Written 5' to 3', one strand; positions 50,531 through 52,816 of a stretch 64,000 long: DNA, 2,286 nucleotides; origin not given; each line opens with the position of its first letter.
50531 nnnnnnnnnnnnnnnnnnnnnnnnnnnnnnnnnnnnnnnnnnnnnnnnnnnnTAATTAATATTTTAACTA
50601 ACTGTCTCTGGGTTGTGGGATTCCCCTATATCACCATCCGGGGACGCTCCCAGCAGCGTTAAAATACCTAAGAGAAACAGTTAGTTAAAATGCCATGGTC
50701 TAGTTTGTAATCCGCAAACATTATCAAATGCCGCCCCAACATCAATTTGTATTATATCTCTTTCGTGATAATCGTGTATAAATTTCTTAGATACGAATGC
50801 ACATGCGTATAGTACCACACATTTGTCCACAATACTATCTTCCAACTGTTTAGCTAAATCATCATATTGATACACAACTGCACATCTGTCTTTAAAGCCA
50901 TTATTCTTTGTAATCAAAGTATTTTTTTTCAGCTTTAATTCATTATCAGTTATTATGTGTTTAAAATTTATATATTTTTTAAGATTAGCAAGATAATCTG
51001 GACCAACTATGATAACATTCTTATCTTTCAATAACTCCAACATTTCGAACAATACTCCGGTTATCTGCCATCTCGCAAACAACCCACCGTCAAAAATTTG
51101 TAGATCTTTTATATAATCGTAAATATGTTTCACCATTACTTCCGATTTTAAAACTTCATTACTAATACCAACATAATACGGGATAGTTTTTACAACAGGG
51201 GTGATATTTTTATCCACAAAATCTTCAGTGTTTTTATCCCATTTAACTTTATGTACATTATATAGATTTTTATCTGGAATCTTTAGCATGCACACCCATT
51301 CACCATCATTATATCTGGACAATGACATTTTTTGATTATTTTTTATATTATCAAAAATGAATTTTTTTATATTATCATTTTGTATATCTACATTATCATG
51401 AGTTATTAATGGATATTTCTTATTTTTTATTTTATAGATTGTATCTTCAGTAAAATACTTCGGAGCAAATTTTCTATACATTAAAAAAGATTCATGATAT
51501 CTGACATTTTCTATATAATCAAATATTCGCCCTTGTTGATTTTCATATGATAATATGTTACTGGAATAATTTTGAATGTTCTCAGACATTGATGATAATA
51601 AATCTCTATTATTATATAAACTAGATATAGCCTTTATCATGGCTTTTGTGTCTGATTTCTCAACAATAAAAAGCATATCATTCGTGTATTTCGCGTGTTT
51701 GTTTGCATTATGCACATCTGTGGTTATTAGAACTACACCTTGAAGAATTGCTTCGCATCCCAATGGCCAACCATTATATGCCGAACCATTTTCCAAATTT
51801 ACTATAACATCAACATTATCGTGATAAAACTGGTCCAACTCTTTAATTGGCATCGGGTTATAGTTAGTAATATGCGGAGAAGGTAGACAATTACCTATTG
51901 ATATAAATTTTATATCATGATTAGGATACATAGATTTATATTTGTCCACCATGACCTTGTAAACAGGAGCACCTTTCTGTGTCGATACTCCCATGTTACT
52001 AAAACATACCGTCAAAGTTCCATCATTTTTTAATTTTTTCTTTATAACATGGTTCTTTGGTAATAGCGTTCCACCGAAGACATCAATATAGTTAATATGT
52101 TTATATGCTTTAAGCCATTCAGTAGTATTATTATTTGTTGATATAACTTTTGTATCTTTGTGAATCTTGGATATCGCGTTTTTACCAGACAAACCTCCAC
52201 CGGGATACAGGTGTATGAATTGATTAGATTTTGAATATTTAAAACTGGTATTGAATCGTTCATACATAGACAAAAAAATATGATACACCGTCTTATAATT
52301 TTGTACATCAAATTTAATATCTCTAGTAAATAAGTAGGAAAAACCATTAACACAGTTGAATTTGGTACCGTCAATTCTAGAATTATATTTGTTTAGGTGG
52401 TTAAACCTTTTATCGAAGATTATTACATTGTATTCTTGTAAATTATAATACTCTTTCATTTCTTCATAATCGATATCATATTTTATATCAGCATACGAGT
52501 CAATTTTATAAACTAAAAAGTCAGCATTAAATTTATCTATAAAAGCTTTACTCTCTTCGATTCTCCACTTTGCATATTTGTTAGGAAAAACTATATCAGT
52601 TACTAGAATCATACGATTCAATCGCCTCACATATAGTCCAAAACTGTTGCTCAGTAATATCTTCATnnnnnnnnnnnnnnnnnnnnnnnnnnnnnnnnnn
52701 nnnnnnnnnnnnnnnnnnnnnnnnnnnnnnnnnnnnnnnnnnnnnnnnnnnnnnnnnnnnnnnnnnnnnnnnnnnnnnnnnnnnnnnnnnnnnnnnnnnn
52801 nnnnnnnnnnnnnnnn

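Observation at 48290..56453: Eight-kb glycan or modification gene cluster: macro domain, SAM-MTase, ATP-grasp-HAD fusion, glycosyltransferase-like proteins, DegT aminotransferase, pyruvyl transferase and two unknowns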

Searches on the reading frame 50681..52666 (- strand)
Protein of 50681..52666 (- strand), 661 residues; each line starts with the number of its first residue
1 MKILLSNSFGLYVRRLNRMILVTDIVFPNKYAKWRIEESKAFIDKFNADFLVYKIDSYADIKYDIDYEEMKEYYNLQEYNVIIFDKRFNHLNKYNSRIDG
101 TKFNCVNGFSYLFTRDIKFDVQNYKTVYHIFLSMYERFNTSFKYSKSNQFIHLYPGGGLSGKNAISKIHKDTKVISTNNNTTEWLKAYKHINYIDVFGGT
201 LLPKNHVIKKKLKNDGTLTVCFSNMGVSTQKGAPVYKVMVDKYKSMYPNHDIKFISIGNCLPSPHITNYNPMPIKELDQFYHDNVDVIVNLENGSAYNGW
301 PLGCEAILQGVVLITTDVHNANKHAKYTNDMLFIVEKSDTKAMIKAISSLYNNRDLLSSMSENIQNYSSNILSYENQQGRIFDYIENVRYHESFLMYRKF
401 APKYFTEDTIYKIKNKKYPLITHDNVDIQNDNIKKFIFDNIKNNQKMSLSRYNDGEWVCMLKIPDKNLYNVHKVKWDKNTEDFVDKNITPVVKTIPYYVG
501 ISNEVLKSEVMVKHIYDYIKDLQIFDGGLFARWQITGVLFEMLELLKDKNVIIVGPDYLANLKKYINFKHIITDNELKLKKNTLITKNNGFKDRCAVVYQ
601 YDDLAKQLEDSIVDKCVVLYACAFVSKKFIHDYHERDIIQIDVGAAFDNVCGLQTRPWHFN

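Call 3: search_protein_families(library=pfam, proteins=[window:50681-52666:-], max_evalue=0.1)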
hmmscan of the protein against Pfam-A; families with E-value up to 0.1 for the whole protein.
window:50681-52666:- (661 aa): 3 families
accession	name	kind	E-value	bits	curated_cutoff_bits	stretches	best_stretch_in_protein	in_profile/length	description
PF00534.26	Glycos_transf_1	-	0.018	15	26.4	1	304-365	110-170/172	Glycosyl transferases group 1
PF18392.6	CSN7a_helixI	-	0.067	13.5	26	0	298-326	10-35/50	COP9 signalosome complex subunit 7a helix I domain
PF01125.22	BUD31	-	0.089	12.9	23.8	0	505-537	65-97/146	Pre-mRNA-splicing factor BUD31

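Call 4: search_protein_families(library=phrogs, proteins=[window:50681-52666:-], max_evalue=0.01)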
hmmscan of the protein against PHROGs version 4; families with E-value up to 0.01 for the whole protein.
window:50681-52666:- (661 aa): 0 families

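Call 6: search_protein_families(library=ncbifam, proteins=[window:50681-52666:-], max_evalue=0.1)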
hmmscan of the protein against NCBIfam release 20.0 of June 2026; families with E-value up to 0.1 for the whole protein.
window:50681-52666:- (661 aa): 0 families

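Call 10: search_dna_similar(query=window:50681-52666:-, collection=phages, mode=protein, max_rows=30)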
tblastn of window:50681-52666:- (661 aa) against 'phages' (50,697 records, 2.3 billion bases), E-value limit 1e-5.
No match.

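Call 13: find_encoding_contigs(protein=window:50681-52666:-, flank=10000, max_places=6)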
Protein window:50681-52666:- (661 aa): no gene with exactly this product is on record in the collection.

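Call 15: find_related_loci(query=window:50681-52666:-, collection=viral_contigs, flank=10000)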
Query window:50681-52666:- (661 aa) in viral_contigs; peptide patterns used: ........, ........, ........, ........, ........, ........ (x = any residue, [..] = any of these).
26 stretches matched a pattern, but none encodes a relative of the query by tblastn (E <= 1e-3).

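Call 18: search_solved_structures(query=window:50681-52666:-, max_evalue=1)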
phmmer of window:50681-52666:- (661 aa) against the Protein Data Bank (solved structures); distinct sequences matched with E-value up to 1: 15.
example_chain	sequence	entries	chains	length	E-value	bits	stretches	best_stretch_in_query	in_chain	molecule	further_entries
9if7_LL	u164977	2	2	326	0.022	16.5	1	506-537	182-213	G10 protein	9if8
9l4m_A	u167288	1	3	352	0.074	14.8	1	468-521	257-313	Alpha/Beta hydrolase protein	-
2lnh_A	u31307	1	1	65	0.076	14.7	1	467-521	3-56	Neural Wiskott-Aldrich syndrome protein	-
9r3y_A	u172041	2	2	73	0.1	14.3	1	467-521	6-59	Actin nucleation-promoting factor WASL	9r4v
8s5t_A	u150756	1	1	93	0.1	14.3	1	466-521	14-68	Neural Wiskott-Aldrich syndrome protein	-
4ujc_BE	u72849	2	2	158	0.19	13.5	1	415-505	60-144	60S RIBOSOMAL PROTEIN L6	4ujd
6gz3_AE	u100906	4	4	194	0.29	12.8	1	415-505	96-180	ribosomal protein eL6 | 60S ribosomal protein L6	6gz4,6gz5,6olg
6ole_G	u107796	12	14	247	0.42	12.3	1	415-504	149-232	60S ribosomal protein L6 | Large ribosomal subunit protein eL6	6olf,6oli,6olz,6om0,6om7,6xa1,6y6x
9p73_LE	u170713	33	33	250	0.43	12.3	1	415-504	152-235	Large ribosomal subunit protein eL6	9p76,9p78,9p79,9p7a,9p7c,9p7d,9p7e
6qzp_LE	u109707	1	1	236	0.43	12.2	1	415-504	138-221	60S ribosomal protein L6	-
9p6z_LE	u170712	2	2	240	0.45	12.2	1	415-504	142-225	Large ribosomal subunit protein eL6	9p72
9y4g_CE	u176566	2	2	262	0.48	12.1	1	415-504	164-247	60S ribosomal protein L6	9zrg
9y49_CE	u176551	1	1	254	0.5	12.1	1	415-504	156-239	60S ribosomal protein L6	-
7ow7_H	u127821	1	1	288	0.59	11.8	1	415-504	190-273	60S ribosomal protein L6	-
22tu_LE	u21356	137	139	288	0.59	11.8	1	415-504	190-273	60S ribosomal protein L6 | Large ribosomal subunit protein eL6 | 60S RIBOSOMAL PROTEIN EL6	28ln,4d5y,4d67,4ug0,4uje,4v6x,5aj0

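Call 22: find_homologous_proteins(query=window:50681-52666:-, max_evalue=0.001)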
Query window:50681-52666:- (661 aa): 90 proteins with E <= 0.001 among 8000 candidates.
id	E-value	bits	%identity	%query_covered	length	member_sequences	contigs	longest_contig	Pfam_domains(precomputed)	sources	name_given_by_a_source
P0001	0.0e+0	1473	100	97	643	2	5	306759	-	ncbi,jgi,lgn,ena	-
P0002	0.0e+0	1285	85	97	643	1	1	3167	-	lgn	-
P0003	0.0e+0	1067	70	97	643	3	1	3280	-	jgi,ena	-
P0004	1.2e-296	1004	66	97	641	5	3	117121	-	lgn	-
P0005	1.4e-278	944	63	97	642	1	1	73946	-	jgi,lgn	jgi:hypothetical protein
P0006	5.3e-224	764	54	97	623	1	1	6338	-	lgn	-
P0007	5.2e-209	714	50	97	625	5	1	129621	-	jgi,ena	-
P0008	6.8e-181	621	48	97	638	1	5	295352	-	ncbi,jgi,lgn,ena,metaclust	metaclust:\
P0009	1.5e-176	607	46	97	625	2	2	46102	-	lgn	-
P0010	5.2e-173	595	43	97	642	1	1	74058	-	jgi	jgi:hypothetical protein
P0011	3.5e-172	593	46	97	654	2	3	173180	-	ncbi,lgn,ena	-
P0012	5.5e-171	589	44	97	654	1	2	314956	-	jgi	jgi:hypothetical protein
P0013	1.2e-166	574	45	97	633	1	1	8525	PF22882.3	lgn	-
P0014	7.1e-166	572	44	97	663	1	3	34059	-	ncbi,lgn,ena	-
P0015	2.2e-161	557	43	97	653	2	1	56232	-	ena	-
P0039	1.1e-85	307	44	55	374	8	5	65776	-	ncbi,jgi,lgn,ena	jgi:hypothetical protein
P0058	1.8e-79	286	41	56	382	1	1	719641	-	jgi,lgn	jgi:hypothetical protein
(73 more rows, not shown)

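Call 23: find_encoding_contigs(protein=P0001, flank=10000, max_places=5)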
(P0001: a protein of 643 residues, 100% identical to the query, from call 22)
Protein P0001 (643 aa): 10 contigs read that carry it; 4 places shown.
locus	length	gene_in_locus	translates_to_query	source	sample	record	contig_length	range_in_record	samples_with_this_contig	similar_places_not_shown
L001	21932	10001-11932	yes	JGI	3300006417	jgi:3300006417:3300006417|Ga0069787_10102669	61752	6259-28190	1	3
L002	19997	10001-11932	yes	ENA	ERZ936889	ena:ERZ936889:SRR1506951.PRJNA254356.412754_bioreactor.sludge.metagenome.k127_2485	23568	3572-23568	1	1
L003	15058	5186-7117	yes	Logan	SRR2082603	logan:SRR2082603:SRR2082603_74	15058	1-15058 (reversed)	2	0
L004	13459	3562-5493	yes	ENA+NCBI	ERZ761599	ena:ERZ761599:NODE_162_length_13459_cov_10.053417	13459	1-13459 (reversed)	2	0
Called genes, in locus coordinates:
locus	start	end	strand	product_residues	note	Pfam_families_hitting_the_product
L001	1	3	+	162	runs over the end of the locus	PF04447:dATP-dGTP_PPHyd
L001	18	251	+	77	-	-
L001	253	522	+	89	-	-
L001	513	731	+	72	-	-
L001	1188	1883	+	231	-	PF00574:CLP_protease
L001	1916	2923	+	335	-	-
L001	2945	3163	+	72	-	-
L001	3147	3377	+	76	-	-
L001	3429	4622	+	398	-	-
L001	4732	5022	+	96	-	-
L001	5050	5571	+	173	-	-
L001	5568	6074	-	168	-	PF06941:NT5C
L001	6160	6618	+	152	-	-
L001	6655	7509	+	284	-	-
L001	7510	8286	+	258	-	PF04230:PS_pyruv_trans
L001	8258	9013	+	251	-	PF22882:GT-D-like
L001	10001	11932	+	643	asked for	-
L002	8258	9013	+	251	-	PF22882:GT-D-like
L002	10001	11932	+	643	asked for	-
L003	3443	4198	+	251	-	PF22882:GT-D-like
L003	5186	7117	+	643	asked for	-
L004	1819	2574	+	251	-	PF22882:GT-D-like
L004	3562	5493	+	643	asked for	-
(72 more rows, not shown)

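Call 24: find_encoding_contigs(protein=P0008, flank=10000, max_places=2)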
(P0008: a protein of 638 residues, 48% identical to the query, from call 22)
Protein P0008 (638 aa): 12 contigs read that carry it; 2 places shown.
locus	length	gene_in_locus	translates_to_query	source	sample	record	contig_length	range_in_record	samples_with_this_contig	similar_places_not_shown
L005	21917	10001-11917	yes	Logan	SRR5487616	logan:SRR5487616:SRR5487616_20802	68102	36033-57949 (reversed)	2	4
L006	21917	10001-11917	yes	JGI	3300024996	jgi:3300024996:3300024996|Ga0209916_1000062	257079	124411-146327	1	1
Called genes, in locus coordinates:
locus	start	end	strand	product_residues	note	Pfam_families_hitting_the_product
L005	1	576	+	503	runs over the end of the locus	PF04293:SpoVR, PF24755:SpoVR_C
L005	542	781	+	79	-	-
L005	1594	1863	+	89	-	-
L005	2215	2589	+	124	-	PF14243:R2K_3 (weak), PF18299:R2K_2 (weak)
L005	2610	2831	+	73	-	PF14243:R2K_3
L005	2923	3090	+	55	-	-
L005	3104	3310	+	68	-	-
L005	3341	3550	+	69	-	-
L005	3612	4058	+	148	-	-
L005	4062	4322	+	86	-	PF11160:Hva1_TUDOR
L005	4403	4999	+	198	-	PF05406:WGR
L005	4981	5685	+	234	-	PF00644:PARP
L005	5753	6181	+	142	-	-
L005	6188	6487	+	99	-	-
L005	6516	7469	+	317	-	-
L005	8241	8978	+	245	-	PF22882:GT-D-like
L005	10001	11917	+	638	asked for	-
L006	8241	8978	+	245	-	PF22882:GT-D-like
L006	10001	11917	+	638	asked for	-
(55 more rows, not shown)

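Call 25: find_encoding_contigs(protein=P0012, flank=10000, max_places=2)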
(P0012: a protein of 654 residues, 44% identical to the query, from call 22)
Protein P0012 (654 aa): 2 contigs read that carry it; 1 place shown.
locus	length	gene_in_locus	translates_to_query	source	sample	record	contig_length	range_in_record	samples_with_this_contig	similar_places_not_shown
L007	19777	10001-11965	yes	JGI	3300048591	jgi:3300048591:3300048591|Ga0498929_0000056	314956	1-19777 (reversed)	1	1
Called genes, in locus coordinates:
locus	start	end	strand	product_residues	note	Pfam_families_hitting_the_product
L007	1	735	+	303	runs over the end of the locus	PF14243:R2K_3, PF18299:R2K_2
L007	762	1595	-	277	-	PF22945:LEM-3_GIY-YIG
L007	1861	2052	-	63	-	-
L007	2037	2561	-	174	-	-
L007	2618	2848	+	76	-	-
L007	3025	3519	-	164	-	-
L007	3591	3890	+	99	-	-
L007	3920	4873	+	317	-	-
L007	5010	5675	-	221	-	-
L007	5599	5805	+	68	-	-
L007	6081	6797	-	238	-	-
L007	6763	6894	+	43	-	-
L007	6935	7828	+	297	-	-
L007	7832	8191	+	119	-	-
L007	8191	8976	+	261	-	PF16724:T4-gp15_tss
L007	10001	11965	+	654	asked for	-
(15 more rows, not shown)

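Call 30: find_encoding_contigs(protein=P0004, flank=10000, max_places=1)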
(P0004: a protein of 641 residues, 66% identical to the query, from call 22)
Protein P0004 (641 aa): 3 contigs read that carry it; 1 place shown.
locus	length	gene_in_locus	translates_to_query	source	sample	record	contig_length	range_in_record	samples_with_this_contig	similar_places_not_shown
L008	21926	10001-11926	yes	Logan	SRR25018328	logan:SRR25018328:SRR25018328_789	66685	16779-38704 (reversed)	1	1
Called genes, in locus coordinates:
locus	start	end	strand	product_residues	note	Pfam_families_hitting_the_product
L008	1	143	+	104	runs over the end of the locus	-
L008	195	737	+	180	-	-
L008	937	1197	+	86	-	PF11195:Tad2-like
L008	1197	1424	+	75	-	-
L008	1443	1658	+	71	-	-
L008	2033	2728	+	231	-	PF00574:CLP_protease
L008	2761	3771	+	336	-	-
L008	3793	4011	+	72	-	-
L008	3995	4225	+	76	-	-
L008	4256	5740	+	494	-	-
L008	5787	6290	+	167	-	-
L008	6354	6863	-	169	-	PF06941:NT5C (weak)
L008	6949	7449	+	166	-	-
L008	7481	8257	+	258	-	PF04230:PS_pyruv_trans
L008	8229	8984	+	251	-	PF22882:GT-D-like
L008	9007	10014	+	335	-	PF01041:DegT_DnrJ_EryC1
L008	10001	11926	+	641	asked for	-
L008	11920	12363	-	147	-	PF01661:Macro (weak)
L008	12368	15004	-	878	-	PF00004:AAA (faint), PF14890:Intein_splicing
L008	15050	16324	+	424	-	PF13203:DUF2201_N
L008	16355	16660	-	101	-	-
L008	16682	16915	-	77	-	PF00462:Glutaredoxin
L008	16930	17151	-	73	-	-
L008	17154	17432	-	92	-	-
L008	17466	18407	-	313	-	-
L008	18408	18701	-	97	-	-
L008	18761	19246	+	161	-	-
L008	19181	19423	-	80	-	-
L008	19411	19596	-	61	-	-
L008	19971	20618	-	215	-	PF00149:Metallophos, PF12850:Metallophos_2 (faint)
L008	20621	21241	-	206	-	-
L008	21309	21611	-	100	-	-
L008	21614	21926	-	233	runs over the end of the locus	-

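Call 31: find_encoding_contigs(protein=P0007, flank=10000, max_places=1)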
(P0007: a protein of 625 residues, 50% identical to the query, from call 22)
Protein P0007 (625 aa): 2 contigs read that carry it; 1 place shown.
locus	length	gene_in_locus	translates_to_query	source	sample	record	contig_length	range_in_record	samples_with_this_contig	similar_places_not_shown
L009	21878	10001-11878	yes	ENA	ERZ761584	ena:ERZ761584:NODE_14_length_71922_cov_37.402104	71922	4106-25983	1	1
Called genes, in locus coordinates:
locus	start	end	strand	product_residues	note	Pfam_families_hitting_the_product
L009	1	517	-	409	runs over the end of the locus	PF01385:OrfB_IS605, PF07282:Cas12f1-like_TNB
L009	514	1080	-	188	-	PF00239:Resolvase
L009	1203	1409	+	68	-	-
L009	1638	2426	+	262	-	PF00574:CLP_protease, PF25145:NfeD1b_N (weak)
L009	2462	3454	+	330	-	-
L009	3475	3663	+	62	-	-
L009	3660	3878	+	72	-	-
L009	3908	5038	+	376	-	-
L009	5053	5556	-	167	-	PF06941:NT5C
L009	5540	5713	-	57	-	-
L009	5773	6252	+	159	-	-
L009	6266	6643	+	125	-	-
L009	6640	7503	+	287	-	-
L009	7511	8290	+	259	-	PF04230:PS_pyruv_trans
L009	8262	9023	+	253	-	PF22882:GT-D-like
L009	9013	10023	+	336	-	PF01041:DegT_DnrJ_EryC1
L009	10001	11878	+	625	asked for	-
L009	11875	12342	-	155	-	PF01661:Macro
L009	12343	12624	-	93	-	-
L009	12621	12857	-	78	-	PF00462:Glutaredoxin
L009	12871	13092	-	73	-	-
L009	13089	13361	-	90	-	PF12728:HTH_17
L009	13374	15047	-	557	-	-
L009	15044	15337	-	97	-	-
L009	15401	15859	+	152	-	-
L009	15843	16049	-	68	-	-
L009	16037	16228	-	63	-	-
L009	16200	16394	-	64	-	-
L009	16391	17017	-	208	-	PF00149:Metallophos, PF12850:Metallophos_2 (faint)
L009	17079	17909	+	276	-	-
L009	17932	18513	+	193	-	-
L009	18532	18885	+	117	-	-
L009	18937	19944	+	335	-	-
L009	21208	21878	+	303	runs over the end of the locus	PF18836:B_solenoid_ydck (faint)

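Call 32: find_encoding_contigs(protein=P0011, flank=10000, max_places=1)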
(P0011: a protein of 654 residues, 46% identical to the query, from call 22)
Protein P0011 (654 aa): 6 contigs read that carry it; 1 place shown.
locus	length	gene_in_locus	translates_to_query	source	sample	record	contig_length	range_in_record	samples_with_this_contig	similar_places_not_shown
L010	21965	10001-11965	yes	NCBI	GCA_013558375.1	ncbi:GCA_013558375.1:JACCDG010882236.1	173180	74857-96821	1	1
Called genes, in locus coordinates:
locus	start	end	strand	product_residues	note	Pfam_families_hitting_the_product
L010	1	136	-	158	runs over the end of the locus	-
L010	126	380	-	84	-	-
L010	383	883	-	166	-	-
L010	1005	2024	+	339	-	PF14243:R2K_3, PF18299:R2K_2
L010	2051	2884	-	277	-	PF22945:LEM-3_GIY-YIG, PF07460:NUMOD3 (faint)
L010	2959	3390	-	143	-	PF13508:Acetyltransf_7 (weak)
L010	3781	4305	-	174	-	-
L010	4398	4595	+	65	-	-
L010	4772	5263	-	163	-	-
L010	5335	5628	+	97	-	-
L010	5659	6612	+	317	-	-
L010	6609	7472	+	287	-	-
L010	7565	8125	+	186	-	-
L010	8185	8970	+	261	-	PF16724:T4-gp15_tss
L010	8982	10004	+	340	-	PF01041:DegT_DnrJ_EryC1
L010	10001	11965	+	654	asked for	-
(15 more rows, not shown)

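Call 69: predict_structure(alignment_id=A2)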
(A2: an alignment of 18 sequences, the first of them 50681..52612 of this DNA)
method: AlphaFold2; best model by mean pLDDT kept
length: 643 residues; sequences in the alignment: 18
mean_pLDDT: 89.3   pTM: 0.75
mean pLDDT of the five models: 89.3, 89.0, 88.4, 87.9, 86.1
residues with pLDDT >= 90: 411; 70-90: 205; 50-70: 19; < 50: 8
segments of 3 or more residues with pLDDT < 50: 568-575
pLDDT, mean of each block of 10 residues (from residue 1): 93 87 94 91 83 93 96 95 90 95 94 95 94 86 89 92 90 87 87 93 81 83 94 93 85 89 95 79 83 93 87 92 96 97 96 91 91 85 87 93 93 97 97 89 88 77 88 91 89 92 94 91 94 94 93 76 51 59 92 96 92 96 93 83 79
secondary structure, 60 per line:
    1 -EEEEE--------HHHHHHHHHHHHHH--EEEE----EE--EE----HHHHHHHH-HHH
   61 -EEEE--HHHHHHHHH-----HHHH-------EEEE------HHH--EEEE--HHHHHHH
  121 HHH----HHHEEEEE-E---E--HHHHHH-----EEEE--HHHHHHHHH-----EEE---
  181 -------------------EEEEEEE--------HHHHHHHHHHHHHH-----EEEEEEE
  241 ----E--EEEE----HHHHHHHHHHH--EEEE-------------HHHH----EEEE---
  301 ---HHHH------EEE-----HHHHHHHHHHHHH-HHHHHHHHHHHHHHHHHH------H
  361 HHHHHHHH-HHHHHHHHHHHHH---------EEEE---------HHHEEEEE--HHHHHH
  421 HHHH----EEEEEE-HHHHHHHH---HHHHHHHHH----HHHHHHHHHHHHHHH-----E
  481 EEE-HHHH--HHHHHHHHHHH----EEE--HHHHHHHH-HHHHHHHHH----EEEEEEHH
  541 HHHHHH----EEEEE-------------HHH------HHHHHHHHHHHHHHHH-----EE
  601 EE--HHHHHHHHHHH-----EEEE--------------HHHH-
elements in order: E2-6 H15-28 E31-34 H49-56 E62-65 H68-76 H82-85 E93-96 E108-111 H114-123 E131-135 H144-149 E155-158 H161-169 E175-177 E200-206 H215-228 E234-240 E248-251 H256-266 E269-272 H286-289 E294-297 H304-307 E314-316 H322-334 H336-353 H360-368 H370-382 E392-395 E408-412 H415-424 E429-434 H436-443 H447-455 H460-474 E480-483 H485-488 H491-501 E506-508 H511-518 H520-528 E533-538 H539-546 E551-555 H578-593 E599-602 H605-615 E621-624 H639-642
